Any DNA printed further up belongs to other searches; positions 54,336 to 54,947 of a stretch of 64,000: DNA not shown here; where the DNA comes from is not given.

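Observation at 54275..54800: Tandem 'helix + Cys-cluster' minigenes where a single RnfB should be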

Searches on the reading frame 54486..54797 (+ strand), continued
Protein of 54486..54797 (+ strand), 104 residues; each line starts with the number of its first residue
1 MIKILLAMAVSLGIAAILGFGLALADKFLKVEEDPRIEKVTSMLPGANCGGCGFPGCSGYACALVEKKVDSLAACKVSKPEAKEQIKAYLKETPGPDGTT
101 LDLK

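Call 44: search_solved_structures(query=A1, max_evalue=0.001, show_alignments=3)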
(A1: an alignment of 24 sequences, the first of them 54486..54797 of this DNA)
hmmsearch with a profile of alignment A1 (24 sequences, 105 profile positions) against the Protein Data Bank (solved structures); distinct sequences matched with E-value up to 0.001: 4.
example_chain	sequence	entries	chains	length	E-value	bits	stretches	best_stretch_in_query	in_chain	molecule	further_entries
7zc6_B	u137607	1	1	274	8.2e-21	77.1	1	4-89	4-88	RnfB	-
9eri_B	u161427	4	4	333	8.4e-20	73.9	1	4-88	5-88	Na(+)-translocating ferredoxin:NAD(+) oxidoreductase complex subunit B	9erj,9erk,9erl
8ahx_B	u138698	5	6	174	7.3e-15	58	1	4-85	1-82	Ion-translocating oxidoreductase complex subunit B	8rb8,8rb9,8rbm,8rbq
4djd_C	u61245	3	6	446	0.00023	24.3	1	40-82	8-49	Corrinoid/iron-sulfur protein large subunit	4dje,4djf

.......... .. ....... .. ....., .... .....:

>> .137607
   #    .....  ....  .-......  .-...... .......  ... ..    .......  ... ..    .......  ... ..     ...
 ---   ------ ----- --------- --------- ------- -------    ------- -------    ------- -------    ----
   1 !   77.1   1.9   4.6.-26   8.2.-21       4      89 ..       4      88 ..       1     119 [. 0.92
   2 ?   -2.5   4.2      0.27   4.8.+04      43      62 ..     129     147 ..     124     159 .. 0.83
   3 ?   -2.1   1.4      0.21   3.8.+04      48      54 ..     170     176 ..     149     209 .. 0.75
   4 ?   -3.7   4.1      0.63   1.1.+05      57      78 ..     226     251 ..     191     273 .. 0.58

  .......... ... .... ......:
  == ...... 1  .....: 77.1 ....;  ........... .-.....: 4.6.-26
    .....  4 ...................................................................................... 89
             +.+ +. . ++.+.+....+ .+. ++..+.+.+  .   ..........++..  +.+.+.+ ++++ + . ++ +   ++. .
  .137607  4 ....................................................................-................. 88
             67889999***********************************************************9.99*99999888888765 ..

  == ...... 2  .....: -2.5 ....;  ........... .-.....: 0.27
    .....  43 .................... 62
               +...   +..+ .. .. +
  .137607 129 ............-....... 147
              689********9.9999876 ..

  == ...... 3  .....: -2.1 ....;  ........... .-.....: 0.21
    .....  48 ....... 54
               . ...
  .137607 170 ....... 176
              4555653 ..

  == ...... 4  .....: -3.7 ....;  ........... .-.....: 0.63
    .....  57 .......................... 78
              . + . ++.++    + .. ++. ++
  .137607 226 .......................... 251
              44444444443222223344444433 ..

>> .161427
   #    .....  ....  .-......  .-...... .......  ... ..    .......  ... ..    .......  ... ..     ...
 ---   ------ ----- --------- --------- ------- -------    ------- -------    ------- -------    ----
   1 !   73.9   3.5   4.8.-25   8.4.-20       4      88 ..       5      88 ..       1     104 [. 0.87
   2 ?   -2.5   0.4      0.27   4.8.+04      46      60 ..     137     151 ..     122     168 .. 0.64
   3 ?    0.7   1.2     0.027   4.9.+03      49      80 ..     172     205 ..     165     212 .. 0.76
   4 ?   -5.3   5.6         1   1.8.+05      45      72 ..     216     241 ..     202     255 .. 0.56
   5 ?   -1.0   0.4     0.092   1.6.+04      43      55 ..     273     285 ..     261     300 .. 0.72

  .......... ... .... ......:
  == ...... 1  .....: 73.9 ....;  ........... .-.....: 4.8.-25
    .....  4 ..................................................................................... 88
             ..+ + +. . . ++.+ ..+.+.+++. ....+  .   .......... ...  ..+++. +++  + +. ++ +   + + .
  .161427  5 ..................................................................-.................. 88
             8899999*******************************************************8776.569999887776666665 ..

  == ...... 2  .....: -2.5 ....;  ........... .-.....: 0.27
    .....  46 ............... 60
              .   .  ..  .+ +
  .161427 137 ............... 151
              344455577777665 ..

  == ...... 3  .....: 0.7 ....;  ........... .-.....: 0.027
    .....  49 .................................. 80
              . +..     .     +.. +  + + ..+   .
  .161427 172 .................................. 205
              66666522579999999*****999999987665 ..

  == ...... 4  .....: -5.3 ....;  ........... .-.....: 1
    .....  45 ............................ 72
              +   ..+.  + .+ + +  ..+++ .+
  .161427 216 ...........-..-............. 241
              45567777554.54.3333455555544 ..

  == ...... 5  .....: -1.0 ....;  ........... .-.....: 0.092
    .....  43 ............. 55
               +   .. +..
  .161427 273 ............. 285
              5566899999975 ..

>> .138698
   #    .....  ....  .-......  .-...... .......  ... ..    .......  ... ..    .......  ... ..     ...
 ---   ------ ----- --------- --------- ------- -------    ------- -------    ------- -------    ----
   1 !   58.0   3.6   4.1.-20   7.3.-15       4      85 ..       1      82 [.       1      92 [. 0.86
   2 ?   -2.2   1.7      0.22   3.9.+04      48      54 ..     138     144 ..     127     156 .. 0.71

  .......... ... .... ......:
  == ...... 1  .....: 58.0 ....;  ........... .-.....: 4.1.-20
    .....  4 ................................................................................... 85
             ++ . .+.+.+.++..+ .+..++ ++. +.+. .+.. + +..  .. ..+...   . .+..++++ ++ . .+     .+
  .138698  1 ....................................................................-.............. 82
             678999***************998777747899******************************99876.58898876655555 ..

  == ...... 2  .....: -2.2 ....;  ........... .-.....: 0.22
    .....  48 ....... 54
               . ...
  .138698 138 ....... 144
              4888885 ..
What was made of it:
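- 54486..54800 (+): minimal rnfB (104 aa): TM helix, PF04060 [4Fe-4S] domain (C49, C52, C57, C75) and a conserved tail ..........; no ferredoxin domain. Aligns to residues 4-88 of 7zc6_B, 9eri_B and 8ahx_B (call 44).
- On RnfB (Rnf complex subunit B): Aligns with the anchor of 7zc6_B and 9eri_B (call 44).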

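Call 65: predict_structure(alignment_id=A1)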
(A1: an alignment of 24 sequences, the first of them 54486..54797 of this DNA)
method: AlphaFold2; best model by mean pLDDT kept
length: 104 residues; sequences in the alignment: 24
mean_pLDDT: 90.6   pTM: 0.66
mean pLDDT of the five models: 90.6, 87.2, 86.0, 85.4, 78.3
residues with pLDDT >= 90: 76; 70-90: 25; 50-70: 3; < 50: 0
segments of 3 or more residues with pLDDT < 50: none
pLDDT, mean of each block of 10 residues (from residue 1): 93 96 82 85 91 92 92 91 94 89 88
secondary structure, 60 per line:
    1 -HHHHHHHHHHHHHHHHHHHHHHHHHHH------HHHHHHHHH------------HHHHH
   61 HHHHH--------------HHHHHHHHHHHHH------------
elements in order: H2-28 H35-43 H56-65 H80-92
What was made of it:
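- On RnfB (Rnf complex subunit B): Hydrophobic residues 3-25; AlphaFold helix at residues 2-28 with pLDDT above 90 (call 65).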

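Call 67: fold_search(model_id=the predicted structure, library=pdb)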
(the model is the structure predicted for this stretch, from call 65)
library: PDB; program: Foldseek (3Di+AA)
matches with E <= 10: 48; with E <= 0.001: 0
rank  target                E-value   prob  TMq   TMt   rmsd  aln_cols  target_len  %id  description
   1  9eri_B                7.2e-03  1.00  0.51  0.18   6.4        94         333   37  Cryo-EM structure of sodium pumping Rnf complex from Acetobacterium woodii bound to NADH (released 2025-03-05)
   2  4djd_C                1.5e-02  1.00  0.45  0.11   1.4        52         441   35  Crystal structure of folate-free corrinoid iron-sulfur protein (CFeSP) in complex with its methyltransferase (MeTr) (released 2012-03-14)
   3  2ycl_A                1.9e-02  1.00  0.46  0.11   1.2        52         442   33  complete structure of the corrinoid,iron-sulfur protein including the N-terminal domain with a 4Fe-4S cluster (released 2011-06-08)
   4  9fzy_F                2.2e-02  1.00  0.43  0.10   1.1        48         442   27  Structure of carbon monoxide dehydrogenase/acetyl-CoA synthase (CODH/ACS) in complex with corrinoid iron-sulfur protei (released 2025-02-05)
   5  4c1n_G                2.7e-02  1.00  0.39  0.10   2.6        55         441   29  Corrinoid protein reactivation complex with activator (released 2014-08-13)
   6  9vkr_A                9.6e-01  0.15  0.23  0.05   9.1        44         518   18  Cryo-EM structure of F-ATP synthase from Mycobacteroides abscessus (Rotational State 3) (released 2026-01-14)
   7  9vkq_C                1.8e+00  0.11  0.22  0.05   9.3        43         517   19  Cryo-EM structure of F-ATP synthase from Mycobacteroides abscessus (Rotational State 2) (released 2026-01-14)
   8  7njp_A                2.4e+00  0.12  0.23  0.05   8.6        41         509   20  Mycobacterium smegmatis ATP synthase state 2 (released 2021-10-27)
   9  9vkp_C                2.7e+00  0.08  0.22  0.05   9.0        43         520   16  Cryo-EM structure of F-ATP synthase from Mycobacteroides abscessus (Rotational State 1) (released 2026-01-14)
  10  7njl_C                3.1e+00  0.10  0.22  0.05   8.5        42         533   19  Mycobacterium smegmatis ATP synthase state 1b (released 2021-10-27)
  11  7nkh_C                3.8e+00  0.09  0.23  0.05   8.7        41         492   20  Mycobacterium smegmatis ATP synthase F1 state 2 (released 2021-10-27)
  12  7njo_C                3.8e+00  0.08  0.22  0.05   8.6        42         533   19  Mycobacterium smegmatis ATP synthase state 1e (released 2021-10-27)
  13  7njp_C                3.8e+00  0.08  0.22  0.05   8.5        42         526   19  Mycobacterium smegmatis ATP synthase state 2 (released 2021-10-27)
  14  4ytb                  4.0e+00  0.09  0.20  0.05   3.6        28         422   25  Crystal structure of Porphyromonas gingivalis peptidylarginine deiminase (PPAD) in complex with dipeptide Asp-Gln. (released 2015-07-01)
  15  5ak7                  4.3e+00  0.09  0.20  0.06   3.5        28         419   25  Structure of wt Porphyromonas gingivalis peptidylarginine deiminase (released 2015-07-22)
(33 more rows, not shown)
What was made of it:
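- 54486..54800 (+): Model pLDDT 90.6, and the fold matches 9eri_B and the CFeSP N-terminal domain (calls 65, 67).
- On RnfB (Rnf complex subunit B): Fold match to 9eri_B and CFeSP (call 67).
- Closest known: Canonical RnfB. Same: It aligns to residues 4-88 of these chains (E 8e-21 to 7e-15, call 44), and the fold matches 9eri_B (call 67).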
